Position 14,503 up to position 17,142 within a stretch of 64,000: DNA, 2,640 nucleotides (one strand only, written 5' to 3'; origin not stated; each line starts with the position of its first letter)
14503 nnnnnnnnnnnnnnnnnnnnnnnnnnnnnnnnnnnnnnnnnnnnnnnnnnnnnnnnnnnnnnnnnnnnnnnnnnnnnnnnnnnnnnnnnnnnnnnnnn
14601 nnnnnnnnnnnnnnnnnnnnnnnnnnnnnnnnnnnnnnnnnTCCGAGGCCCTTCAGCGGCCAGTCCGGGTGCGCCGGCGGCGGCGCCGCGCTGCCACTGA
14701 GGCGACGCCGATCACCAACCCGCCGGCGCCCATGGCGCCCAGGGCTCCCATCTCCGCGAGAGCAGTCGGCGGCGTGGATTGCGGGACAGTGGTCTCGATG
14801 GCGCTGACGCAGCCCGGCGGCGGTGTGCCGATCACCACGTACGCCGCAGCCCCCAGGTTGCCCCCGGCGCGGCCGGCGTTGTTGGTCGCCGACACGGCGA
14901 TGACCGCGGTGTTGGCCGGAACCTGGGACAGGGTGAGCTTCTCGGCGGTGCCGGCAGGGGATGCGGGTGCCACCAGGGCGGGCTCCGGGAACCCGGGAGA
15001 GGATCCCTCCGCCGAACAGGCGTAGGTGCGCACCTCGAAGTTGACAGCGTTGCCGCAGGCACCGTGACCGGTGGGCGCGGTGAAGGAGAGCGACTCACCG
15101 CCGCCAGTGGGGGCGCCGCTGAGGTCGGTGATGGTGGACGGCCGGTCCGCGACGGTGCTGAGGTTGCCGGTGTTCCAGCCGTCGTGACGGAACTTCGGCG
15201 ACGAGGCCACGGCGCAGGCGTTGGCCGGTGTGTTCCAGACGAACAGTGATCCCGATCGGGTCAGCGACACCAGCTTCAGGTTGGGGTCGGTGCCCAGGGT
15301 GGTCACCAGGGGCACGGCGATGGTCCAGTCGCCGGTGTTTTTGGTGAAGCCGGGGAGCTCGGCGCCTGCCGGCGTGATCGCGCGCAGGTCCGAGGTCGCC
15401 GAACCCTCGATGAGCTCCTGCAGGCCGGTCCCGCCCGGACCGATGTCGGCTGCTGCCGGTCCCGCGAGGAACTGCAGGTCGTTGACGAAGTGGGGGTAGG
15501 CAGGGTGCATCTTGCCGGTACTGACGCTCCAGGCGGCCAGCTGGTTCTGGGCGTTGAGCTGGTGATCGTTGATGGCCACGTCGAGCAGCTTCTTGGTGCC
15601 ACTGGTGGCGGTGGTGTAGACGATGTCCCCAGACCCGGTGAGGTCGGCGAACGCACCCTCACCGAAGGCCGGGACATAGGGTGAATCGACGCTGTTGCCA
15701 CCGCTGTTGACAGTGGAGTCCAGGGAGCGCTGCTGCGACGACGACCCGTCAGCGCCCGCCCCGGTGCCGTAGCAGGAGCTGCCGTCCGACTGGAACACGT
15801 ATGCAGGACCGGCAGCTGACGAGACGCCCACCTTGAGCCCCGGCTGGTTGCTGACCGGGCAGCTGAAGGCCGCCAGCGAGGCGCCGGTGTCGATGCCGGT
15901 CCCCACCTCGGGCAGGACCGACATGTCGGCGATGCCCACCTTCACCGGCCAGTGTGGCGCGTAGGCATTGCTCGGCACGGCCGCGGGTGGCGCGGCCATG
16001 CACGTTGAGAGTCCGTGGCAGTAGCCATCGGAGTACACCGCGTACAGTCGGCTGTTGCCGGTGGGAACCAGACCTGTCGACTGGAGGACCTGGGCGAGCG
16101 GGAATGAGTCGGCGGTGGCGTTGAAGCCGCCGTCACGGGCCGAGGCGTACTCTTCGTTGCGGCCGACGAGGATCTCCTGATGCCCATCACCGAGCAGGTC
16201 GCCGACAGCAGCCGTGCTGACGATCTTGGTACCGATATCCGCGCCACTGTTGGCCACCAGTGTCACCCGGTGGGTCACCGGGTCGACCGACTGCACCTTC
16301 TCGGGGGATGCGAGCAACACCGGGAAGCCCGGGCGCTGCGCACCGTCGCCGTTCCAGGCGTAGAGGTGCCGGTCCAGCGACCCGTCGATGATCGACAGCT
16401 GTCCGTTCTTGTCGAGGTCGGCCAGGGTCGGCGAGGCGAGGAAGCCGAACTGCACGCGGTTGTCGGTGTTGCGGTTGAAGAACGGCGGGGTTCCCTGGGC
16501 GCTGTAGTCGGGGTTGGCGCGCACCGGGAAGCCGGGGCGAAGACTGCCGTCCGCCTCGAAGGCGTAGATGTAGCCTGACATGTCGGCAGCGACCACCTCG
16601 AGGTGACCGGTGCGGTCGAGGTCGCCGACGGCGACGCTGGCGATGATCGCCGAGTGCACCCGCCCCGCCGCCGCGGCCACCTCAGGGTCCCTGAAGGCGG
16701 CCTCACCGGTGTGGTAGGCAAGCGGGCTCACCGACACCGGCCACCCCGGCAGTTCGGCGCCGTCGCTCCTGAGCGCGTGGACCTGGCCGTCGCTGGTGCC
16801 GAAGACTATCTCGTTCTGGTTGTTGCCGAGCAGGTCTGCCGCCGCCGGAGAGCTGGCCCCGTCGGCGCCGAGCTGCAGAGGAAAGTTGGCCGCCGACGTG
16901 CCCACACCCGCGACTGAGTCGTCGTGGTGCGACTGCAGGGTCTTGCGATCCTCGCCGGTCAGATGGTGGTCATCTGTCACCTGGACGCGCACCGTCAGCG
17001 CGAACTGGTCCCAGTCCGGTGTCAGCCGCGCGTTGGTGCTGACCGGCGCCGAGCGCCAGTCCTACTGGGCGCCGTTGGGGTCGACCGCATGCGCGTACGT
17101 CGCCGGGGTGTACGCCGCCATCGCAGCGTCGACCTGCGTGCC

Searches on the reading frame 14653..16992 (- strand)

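Call 7: search_protein_families(library=pfam, proteins=[window:14653-16992:-], max_evalue=0.1)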
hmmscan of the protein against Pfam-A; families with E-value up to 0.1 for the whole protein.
window:14653-16992:- (779 aa): 4 families
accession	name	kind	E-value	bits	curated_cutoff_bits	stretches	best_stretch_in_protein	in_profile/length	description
PF13517.12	FG-GAP_3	-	4.5e-07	30.8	26.9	0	124-201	1-59/61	FG-GAP-like repeat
PF25292.1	Beta-prop_CGLA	-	2.7e-05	24.3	26.8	0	120-158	34-72/316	Lambda-carrageenase beta-propeller domain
PF01839.29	FG-GAP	-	0.011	16.1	22.1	0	259-282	3-26/37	FG-GAP repeat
PF23743.1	Beta-prop_BBS7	-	0.059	13.1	27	0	52-143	227-295/299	BBS7 beta-propeller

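Call 8: search_protein_families(library=ncbifam, proteins=[window:14653-16992:-], max_evalue=0.1)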
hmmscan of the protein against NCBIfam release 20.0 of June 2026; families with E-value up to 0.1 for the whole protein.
window:14653-16992:- (779 aa): 2 families
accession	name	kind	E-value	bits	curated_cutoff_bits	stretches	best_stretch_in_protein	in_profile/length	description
NF052323.1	T9SSA_dep_M6i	equivalog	7.9e-14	50.6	600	2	114-247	783-904/1043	T9SS-dependent M6-like inactivated metalloprotease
NF010527.0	PRK13922.6-2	equivalog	0.0059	15.9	289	1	232-276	137-181/249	rod shape-determining protein MreC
